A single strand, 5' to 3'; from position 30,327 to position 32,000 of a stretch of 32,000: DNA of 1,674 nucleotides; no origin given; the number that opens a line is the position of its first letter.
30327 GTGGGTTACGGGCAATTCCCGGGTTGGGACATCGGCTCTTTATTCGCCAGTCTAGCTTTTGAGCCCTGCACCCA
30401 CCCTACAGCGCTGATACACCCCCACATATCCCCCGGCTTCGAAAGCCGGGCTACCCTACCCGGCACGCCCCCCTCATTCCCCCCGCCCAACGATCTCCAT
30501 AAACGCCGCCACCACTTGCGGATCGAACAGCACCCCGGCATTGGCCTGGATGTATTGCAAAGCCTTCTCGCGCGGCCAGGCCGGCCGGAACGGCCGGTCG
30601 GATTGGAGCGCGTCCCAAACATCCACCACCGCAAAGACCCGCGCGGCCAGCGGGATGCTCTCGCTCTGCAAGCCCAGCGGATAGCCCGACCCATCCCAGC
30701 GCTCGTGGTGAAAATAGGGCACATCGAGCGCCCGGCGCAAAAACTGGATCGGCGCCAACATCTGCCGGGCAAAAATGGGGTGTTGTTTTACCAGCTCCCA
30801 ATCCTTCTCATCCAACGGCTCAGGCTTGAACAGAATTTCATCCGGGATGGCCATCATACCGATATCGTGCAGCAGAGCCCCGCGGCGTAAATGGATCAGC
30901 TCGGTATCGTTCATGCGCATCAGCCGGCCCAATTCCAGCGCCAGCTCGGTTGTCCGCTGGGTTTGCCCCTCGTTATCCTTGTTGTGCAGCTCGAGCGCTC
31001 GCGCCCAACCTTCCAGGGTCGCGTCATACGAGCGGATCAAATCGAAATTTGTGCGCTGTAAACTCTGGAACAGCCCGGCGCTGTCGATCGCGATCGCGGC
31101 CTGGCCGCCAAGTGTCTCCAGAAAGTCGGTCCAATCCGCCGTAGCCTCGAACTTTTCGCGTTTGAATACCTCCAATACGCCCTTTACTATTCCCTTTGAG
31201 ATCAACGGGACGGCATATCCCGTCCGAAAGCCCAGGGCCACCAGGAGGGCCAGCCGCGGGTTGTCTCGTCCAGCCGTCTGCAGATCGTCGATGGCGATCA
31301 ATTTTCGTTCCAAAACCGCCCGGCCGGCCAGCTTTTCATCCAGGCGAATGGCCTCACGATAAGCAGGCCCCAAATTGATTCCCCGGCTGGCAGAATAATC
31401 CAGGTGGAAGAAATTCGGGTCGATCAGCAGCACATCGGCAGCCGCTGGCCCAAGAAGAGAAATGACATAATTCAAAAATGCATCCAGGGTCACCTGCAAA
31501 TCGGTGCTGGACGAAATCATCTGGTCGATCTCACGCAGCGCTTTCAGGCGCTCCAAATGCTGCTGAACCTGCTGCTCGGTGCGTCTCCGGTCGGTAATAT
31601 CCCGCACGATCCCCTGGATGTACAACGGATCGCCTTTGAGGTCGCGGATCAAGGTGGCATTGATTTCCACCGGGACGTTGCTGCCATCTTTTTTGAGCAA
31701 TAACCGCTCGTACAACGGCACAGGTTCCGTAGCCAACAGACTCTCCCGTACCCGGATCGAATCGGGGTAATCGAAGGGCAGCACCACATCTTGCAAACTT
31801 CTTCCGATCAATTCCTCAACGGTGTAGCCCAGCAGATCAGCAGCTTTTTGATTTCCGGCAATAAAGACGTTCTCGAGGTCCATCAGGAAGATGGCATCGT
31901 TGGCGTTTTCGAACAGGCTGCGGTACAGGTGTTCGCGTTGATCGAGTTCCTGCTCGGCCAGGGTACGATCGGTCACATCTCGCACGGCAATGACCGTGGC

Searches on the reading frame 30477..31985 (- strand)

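Call 19: search_protein_families(library=pfam, proteins=[window:30477-31985:-])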
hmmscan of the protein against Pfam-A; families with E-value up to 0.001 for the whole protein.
window:30477-31985:- (503 aa): 10 families
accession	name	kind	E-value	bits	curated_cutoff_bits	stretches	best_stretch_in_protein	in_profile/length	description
PF13487.12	HD_5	-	1.7e-36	126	27.2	1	329-491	5-170/170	HD domain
PF13426.13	PAS_9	-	4.9e-15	56.1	27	1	29-132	1-103/103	PAS domain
PF00989.32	PAS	-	3.4e-14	53.2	22.6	1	21-130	3-113/113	PAS fold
PF08448.16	PAS_4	-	3.5e-14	53.4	23.1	1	25-135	1-110/110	PAS fold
PF01966.28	HD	-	2.9e-12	47.3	22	1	344-459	7-115/116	HD domain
PF13185.12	GAF_2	-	4.1e-12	46.9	28.6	1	161-301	2-136/136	GAF domain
PF13188.13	PAS_8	-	4.1e-09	36.4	21.8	1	20-72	2-55/65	PAS domain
PF08447.18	PAS_3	-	1.2e-07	32.3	25.6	1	44-127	4-89/89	PAS fold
PF01590.32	GAF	-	3.4e-07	31.3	22.4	1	162-300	1-133/133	GAF domain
PF13492.12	GAF_3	-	3.3e-06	28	27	1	162-301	1-128/129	GAF domain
